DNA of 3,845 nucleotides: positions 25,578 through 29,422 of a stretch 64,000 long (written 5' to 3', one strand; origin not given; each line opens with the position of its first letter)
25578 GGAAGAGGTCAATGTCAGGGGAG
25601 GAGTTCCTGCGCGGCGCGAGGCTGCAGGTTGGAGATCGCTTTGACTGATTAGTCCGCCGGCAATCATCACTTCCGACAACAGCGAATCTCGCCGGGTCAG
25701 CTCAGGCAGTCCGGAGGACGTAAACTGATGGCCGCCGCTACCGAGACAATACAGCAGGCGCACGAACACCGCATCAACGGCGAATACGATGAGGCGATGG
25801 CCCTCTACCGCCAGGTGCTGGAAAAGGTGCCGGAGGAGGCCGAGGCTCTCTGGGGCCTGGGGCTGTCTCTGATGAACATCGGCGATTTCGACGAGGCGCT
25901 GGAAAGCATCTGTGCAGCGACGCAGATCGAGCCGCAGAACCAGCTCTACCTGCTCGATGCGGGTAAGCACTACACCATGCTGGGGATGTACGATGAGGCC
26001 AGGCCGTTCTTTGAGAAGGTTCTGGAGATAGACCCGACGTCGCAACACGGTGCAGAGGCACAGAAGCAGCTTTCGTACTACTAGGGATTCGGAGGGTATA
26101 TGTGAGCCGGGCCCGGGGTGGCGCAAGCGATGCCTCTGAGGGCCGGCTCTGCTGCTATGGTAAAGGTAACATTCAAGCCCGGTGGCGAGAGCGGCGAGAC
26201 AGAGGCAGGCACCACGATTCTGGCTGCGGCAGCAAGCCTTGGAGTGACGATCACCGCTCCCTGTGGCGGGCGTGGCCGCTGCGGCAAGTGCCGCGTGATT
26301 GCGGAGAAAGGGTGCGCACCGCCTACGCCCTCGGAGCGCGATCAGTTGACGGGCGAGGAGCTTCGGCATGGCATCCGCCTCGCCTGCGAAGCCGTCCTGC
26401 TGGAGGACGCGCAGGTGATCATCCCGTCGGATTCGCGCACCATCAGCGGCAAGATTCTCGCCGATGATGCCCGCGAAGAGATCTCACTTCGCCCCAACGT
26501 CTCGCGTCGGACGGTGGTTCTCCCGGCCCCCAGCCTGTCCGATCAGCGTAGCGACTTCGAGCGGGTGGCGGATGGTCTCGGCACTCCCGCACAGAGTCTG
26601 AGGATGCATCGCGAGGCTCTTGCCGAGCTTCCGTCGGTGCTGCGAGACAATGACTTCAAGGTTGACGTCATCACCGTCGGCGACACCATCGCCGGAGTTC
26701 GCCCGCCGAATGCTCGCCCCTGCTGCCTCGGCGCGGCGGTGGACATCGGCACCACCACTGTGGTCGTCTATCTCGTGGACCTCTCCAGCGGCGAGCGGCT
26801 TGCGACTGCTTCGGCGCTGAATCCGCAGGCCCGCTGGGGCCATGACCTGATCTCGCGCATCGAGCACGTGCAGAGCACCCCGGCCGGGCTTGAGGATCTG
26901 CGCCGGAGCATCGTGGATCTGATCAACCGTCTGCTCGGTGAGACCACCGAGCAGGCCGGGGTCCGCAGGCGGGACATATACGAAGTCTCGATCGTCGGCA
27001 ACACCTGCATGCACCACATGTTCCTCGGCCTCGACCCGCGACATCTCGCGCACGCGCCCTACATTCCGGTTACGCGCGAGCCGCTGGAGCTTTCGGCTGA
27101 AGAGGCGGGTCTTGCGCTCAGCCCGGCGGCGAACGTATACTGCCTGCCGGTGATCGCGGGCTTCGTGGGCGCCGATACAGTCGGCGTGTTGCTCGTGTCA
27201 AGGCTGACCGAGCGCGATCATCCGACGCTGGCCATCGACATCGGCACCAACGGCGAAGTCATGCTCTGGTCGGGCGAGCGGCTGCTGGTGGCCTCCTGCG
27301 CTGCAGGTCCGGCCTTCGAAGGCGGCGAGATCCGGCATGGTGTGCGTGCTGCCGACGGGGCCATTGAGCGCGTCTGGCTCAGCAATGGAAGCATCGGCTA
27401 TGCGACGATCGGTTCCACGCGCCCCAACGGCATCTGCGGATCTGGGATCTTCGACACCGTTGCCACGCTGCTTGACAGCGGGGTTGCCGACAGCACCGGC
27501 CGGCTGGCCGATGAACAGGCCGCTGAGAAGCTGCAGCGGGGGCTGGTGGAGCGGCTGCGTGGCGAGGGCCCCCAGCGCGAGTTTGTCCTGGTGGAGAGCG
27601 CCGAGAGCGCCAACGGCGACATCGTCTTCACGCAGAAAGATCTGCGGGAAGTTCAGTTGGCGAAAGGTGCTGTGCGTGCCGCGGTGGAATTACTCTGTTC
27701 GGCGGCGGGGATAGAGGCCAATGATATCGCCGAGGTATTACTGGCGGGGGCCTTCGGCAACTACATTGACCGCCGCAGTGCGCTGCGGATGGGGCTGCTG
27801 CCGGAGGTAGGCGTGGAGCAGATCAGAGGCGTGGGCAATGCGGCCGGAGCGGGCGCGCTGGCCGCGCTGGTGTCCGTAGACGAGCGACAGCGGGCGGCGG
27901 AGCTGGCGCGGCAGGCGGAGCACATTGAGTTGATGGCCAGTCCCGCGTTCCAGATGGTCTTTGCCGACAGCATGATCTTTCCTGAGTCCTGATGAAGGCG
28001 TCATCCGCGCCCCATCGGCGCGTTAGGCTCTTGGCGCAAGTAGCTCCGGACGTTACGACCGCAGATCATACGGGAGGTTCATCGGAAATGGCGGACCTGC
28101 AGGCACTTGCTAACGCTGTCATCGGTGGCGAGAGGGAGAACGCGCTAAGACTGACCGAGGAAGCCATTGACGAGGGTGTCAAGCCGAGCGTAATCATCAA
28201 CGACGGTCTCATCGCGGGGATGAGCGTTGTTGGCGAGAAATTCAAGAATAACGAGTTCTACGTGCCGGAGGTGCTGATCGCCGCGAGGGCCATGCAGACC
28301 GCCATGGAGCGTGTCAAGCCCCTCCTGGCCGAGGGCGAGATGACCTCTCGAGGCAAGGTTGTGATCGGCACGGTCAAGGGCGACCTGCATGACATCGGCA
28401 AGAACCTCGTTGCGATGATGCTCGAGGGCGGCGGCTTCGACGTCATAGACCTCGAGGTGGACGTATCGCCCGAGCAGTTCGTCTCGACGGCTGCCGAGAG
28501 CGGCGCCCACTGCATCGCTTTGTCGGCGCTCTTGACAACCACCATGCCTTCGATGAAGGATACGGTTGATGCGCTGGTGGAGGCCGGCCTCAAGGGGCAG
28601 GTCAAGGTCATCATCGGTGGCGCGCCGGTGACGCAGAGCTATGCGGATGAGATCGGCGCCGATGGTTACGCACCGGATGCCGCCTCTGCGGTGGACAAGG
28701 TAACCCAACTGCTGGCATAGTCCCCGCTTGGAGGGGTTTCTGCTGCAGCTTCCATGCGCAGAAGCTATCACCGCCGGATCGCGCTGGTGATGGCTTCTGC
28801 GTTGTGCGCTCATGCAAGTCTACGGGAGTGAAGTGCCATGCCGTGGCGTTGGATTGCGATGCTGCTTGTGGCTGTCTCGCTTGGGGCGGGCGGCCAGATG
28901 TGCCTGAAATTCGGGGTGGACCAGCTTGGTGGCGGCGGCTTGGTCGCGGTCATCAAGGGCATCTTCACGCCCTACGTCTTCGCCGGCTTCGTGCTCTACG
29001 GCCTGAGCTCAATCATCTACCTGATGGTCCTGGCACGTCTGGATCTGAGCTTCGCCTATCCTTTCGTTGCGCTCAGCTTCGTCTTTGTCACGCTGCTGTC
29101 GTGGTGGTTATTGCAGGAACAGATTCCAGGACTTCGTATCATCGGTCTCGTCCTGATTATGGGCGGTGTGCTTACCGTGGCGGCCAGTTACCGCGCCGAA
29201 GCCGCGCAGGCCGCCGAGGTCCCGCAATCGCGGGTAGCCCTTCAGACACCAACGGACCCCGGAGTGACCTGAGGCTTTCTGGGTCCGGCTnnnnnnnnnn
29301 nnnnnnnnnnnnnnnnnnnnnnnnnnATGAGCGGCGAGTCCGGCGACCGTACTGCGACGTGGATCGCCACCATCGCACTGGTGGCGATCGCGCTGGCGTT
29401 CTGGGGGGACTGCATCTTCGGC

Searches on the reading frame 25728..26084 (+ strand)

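Call 42: search_protein_families(library=pfam, proteins=[window:25728-26084:+], max_evalue=0.1)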
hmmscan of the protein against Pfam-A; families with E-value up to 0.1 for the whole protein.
window:25728-26084:+ (118 aa): 30 families (the best 25 are shown)
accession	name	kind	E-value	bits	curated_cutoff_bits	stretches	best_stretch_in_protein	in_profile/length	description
PF07719.23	TPR_2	-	1.2e-18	66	27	3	74-104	3-33/34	Tetratricopeptide repeat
PF00515.34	TPR_1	-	5.5e-16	58.1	27.8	3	80-104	9-33/34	Tetratricopeptide repeat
PF13432.12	TPR_16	-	6.1e-16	59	32.7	2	10-64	3-57/65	Tetratricopeptide repeat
PF13181.12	TPR_8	-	1.4e-15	56.4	25.7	2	38-71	1-34/34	Tetratricopeptide repeat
PF14559.12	TPR_19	-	2.4e-15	57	25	2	17-72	4-59/68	Tetratricopeptide repeat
PF13428.12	TPR_14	-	4.6e-14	52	23.5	3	9-44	6-41/44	Tetratricopeptide repeat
PF13414.12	TPR_11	-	4.1e-12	46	26.8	1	13-52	3-42/42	TPR repeat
PF13174.12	TPR_6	-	3.7e-11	43.3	26.3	0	18-36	14-32/33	Tetratricopeptide repeat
PF13176.12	TPR_7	-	7.5e-10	38.6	27.9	1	17-37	12-32/36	Tetratricopeptide repeat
PF13424.12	TPR_12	-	1.3e-09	38.6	30.1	1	78-104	9-34/77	Tetratricopeptide repeat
PF13374.12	TPR_10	-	7.3e-08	32.6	27.5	1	14-32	12-30/42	Tetratricopeptide repeat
PF14853.12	Fis1_TPR_C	-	8.4e-08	32.7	25.3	0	44-72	7-35/53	Fis1 C-terminal tetratricopeptide repeat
PF13431.12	TPR_17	-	7.8e-07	29.3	24.4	0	26-59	1-34/34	Tetratricopeptide repeat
PF12895.13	ANAPC3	-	4.5e-05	24.1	27.2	1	17-97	2-81/82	Anaphase-promoting complex, cyclosome, subunit 3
PF07721.20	TPR_4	-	5.1e-05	23.9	27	0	38-59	1-22/26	Tetratricopeptide repeat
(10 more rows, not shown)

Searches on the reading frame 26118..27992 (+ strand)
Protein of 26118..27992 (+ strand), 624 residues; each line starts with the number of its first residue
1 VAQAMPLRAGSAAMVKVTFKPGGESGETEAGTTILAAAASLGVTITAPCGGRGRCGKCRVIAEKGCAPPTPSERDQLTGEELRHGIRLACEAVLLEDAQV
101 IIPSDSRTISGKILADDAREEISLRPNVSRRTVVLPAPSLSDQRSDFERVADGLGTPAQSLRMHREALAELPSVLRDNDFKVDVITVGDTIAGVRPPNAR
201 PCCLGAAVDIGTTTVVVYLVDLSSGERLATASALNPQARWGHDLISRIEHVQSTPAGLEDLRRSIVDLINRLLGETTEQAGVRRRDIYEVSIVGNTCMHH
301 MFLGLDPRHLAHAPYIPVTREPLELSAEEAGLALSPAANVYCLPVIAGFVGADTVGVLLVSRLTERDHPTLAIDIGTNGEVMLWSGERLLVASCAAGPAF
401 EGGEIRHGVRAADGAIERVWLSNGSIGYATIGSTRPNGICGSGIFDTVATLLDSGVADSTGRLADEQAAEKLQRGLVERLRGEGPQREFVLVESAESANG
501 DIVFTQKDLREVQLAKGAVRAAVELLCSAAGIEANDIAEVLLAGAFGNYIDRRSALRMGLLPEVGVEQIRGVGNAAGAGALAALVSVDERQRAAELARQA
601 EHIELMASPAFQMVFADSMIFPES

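Call 42: search_protein_families(library=pfam, proteins=[window:26118-27992:+], max_evalue=0.1)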
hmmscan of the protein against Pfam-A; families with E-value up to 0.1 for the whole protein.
window:26118-27992:+ (624 aa): 7 families
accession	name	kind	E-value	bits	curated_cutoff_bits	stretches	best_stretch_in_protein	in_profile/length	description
PF14574.11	RACo_C_ter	-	4.4e-78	262.4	27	1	370-623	3-251/261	C-terminal domain of RACo the ASKHA domain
PF17651.6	Raco_middle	-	1.9e-61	206.9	26.8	1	204-365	1-162/163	RACo middle region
PF17650.6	RACo_linker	-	3.9e-16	59.1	26.2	1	119-198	3-83/86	RACo linker region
PF00111.32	Fer2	-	5.7e-07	29.8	21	1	27-93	9-75/77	2Fe-2S iron-sulfur cluster binding domain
PF01869.26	BcrAD_BadFG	-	0.0032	17.5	31.5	0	208-293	3-68/271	BadF/BadG/BcrA/BcrD ATPase family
PF08541.16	ACP_syn_III_C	-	0.011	16.3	26.6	0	527-593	1-66/90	3-Oxoacyl-[acyl-carrier-protein (ACP)] synthase III C terminal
PF13510.11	Fer2_4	-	0.075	13.5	22.8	0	16-60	3-56/82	2Fe-2S iron-sulfur cluster binding domain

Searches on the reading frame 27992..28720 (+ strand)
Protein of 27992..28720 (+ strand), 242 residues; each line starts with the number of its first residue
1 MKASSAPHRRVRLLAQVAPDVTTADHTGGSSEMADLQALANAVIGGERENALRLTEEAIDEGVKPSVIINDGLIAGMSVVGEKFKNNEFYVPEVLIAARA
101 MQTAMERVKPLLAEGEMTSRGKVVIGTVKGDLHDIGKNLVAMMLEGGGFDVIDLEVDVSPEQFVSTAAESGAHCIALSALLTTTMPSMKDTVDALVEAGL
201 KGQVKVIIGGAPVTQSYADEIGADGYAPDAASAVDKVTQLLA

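Call 42: search_protein_families(library=pfam, proteins=[window:27992-28720:+], max_evalue=0.1)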
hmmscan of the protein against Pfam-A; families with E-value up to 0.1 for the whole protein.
window:27992-28720:+ (242 aa): 4 families
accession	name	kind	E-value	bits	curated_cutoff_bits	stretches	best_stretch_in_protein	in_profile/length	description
PF02310.24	B12-binding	-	5.5e-30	104.1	32.1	1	121-234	1-120/121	B12 binding domain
PF02607.22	B12-binding_2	-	4.3e-23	81.7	23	1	37-108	3-73/74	B12 binding domain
PF03435.24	Sacchrp_dh_NADP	-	0.024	15.4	25.1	1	93-194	25-116/129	Saccharopine dehydrogenase NADP binding domain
PF01915.27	Glyco_hydro_3_C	-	0.09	13.2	31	0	134-204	84-146/200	Glycosyl hydrolase family 3 C-terminal domain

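Call 77: search_solved_structures(query=window:28088-28720:+, max_evalue=0.00001)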
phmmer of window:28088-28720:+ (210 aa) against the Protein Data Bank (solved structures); distinct sequences matched with E-value up to 0.00001: 36.
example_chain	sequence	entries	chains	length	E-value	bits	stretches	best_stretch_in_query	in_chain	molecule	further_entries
1y80_A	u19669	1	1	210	1.5e-66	226.9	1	4-209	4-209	Predicted cobalamin binding protein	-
7xcn_M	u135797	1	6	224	8.4e-42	146.2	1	10-207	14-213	Trimethylamine methyltransferase corrinoid protein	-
4jgi_A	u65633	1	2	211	7.9e-39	136.5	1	42-202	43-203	Putative uncharacterized protein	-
3ezx_A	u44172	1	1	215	1.1e-35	126.3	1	8-203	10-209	Monomethylamine corrinoid protein 1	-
5i9g_C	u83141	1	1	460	1.8e-33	119.1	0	13-49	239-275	pentatricopeptide repeat protein dPPR-U8C2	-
5i9d_A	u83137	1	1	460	2.3e-32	115.5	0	14-49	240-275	pentatricopeptide repeat protein dPPR-U8A2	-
5i9f_A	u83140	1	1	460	3e-32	115.1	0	13-49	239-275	pentatricopeptide repeat protein dPPR-U10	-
5i9h_A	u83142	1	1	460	7.3e-32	113.8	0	14-49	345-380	pentatricopeptide repeat protein dPPR-U8G2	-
6een_D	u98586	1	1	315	3.1e-28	102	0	13-50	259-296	Designer Pentatricopeptide Protein dPPR10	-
8ssd_A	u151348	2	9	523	5.3e-28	101.2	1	5-191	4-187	Methionine synthase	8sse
1bmt_A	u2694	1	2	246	6.5e-28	100.9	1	11-186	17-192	METHIONINE SYNTHASE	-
9cbp_A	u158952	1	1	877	7.9e-28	100.6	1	4-191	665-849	Methionine synthase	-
8ssc_A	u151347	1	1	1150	1.3e-27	100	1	4-191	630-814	Methionine synthase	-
3bul_A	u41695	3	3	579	1.7e-27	99.5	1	12-186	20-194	Methionine synthase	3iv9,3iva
9cbq_A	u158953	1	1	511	3.4e-27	98.6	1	4-191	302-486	Methionine synthase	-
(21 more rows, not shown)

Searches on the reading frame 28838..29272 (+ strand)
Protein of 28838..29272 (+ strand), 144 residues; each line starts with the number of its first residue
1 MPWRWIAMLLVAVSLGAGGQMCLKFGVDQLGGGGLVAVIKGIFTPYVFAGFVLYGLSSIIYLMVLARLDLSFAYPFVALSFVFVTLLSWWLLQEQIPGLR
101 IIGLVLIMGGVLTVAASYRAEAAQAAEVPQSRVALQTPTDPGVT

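Call 42: search_protein_families(library=pfam, proteins=[window:28838-29272:+], max_evalue=0.1)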
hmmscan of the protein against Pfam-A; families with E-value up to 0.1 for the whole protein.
window:28838-29272:+ (144 aa): 4 families
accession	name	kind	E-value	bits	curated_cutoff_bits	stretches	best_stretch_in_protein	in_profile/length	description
PF10639.15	TMEM234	-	1e-06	29.2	30.1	1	49-112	46-110/113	Putative transmembrane family 234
PF00892.27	EamA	-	3.7e-06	27.7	28.2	1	43-114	62-133/135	EamA-like transporter family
PF03151.22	TPT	-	0.0082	16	30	1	56-114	77-135/291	Triose-phosphate Transporter family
PF00893.25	Multi_Drug_Res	-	0.035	15.1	23.7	1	51-107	35-93/93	Small Multidrug Resistance protein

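Call 43: search_protein_families(library=ncbifam, proteins=[window:28838-29272:+], max_evalue=0.1)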
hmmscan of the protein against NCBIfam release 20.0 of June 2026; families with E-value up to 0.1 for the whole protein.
window:28838-29272:+ (144 aa): 13 families
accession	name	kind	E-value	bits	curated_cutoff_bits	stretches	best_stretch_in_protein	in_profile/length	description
NF011625.2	PRK15051.1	equivalog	1.8e-10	41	92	1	8-116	5-109/111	4-amino-4-deoxy-L-arabinose-phosphoundecaprenol flippase subunit ArnE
NF002816.2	PRK02971.1-2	equivalog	1e-09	38.9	99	1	13-115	7-117/120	4-amino-4-deoxy-L-arabinose-phosphoundecaprenol flippase subunit ArnF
TIGR03340.1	phn_DUF6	hypoth_equivalog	1.6e-05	24.7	288.15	1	53-125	68-144/281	phosphonate utilization associated putative membrane protein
NF007767.1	PRK10452.1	equivalog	0.0012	19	122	1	51-130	37-117/120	multidrug/spermidine efflux SMR transporter subunit MdtJ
NF042984.1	SMR_efflux_EmrE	exception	0.0057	17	226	1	52-119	38-106/110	multidrug efflux SMR transporter EmrE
NF007087.1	PRK09541.1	subfamily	0.017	15.6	162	1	53-115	39-102/110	EmrE family multidrug efflux SMR transporter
NF000023.1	qac_SMR_C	exception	0.025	14.7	200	1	50-114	40-100/107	quaternary ammonium compound efflux SMR transporter QacC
NF051482.1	EbrB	exception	0.026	15.2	160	1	43-115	28-102/105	SMR family multidrug efflux transporter EbrB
NF000279.1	qac_SMR_H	exception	0.043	14.2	205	1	65-114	50-100/107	quaternary ammonium compound efflux SMR transporter QacH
NF000384.1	QacCGHJ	equivalog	0.044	14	160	1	50-114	40-100/107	QacCGHJ group quaternary ammonium compound efflux SMR transporter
NF033136.1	SMR_qac_K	exception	0.048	14.4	205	1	48-115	34-102/110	quaternary ammonium compound efflux SMR transporter QacK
NF033207.2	midcut_by_XrtH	subfamily_domain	0.051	13.6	45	1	82-139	50-106/175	midcut-by-XrtH protein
NF033137.0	SMR_qac_int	equivalog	0.091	13.3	188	0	52-114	37-100/109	Qac family quaternary ammonium compound efflux SMR transporter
